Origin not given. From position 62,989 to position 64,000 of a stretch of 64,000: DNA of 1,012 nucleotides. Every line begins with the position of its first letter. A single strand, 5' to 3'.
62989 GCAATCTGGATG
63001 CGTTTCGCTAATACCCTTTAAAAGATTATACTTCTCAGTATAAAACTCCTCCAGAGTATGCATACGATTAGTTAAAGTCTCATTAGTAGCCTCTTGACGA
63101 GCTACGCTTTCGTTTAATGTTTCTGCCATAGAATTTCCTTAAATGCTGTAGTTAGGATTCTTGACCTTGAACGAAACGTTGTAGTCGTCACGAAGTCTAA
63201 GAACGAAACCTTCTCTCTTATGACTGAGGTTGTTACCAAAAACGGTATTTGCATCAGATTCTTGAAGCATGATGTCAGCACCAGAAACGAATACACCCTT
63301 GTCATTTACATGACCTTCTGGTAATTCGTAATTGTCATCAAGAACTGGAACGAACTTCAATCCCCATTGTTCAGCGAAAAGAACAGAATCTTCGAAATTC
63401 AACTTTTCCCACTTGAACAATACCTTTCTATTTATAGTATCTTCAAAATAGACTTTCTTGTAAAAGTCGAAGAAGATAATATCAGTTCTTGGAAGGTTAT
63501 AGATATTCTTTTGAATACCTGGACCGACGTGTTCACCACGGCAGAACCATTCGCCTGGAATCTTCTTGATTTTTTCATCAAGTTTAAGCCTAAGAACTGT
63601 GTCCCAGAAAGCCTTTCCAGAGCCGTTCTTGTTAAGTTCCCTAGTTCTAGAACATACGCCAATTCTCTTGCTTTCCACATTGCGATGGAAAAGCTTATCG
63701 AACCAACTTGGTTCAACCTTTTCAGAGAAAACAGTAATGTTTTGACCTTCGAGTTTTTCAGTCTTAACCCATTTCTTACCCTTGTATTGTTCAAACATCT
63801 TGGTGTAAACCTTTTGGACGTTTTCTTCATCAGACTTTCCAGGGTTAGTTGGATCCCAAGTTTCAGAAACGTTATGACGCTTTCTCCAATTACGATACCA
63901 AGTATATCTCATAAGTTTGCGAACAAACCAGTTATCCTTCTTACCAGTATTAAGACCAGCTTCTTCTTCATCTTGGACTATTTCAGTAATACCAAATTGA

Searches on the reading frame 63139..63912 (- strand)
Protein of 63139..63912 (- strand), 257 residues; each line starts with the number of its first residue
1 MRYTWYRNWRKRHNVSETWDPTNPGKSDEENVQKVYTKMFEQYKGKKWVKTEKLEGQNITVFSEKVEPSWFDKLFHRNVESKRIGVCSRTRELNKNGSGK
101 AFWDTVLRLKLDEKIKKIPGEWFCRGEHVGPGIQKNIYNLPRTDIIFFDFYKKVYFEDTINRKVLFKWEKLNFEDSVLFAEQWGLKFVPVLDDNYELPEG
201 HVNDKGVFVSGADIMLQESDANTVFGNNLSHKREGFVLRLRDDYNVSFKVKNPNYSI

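Call 10: search_protein_families(library=phrogs, proteins=[window:63139-63912:-], max_evalue=0.001)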
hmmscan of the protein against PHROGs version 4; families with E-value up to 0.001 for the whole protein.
window:63139-63912:- (257 aa): 2 families
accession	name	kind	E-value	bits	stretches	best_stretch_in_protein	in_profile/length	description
phrog_968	-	DNA, RNA and nucleotide metabolism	1.4e-21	78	1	21-255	160-388/398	RNA ligase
phrog_548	-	DNA, RNA and nucleotide metabolism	7.4e-10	39.5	1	33-255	19-233/341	RNA ligase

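Call 50: find_encoding_contigs(protein=window:63139-63912:-, flank=10000, max_places=3)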
Protein window:63139-63912:- (257 aa): no gene with exactly this product is on record in the collection.

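Call 80: find_related_loci(query=window:63139-63912:-, collection=viral_contigs, flank=10000)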
Query window:63139-63912:- (257 aa) in viral_contigs; peptide patterns used: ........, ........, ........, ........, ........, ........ (x = any residue, [..] = any of these).
31 stretches matched a pattern; 15 encode a relative of the query (tblastn E <= 1e-3); 15 distinct loci.
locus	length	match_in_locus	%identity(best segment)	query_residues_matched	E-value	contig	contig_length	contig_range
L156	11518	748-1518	100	1-257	6e-177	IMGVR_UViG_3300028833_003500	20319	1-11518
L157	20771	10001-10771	99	1-257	8e-176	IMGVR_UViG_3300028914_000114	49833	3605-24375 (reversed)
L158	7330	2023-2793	99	1-257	7e-175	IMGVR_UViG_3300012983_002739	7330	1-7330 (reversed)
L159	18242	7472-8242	89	1-257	6e-161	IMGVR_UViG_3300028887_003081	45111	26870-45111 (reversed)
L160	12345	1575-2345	87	1-257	2e-157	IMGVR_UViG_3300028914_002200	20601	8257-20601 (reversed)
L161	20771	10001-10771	87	1-257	3e-157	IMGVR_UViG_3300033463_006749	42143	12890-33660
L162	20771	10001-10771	87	1-257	3e-157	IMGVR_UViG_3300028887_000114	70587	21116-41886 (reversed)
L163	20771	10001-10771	70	1-257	2e-118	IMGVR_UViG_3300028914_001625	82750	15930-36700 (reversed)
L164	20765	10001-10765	69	1-257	2e-117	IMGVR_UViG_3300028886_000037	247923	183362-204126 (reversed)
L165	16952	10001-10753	70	1-257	3e-117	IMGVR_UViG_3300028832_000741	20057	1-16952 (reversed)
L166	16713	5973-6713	68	1-256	3e-112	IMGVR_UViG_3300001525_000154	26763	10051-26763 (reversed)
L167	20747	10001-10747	68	1-257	3e-109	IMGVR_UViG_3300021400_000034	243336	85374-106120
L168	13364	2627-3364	65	1-257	1e-104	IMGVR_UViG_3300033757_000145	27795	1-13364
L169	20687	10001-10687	58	1-257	3e-88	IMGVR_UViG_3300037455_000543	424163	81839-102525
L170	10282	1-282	100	164-257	6e-58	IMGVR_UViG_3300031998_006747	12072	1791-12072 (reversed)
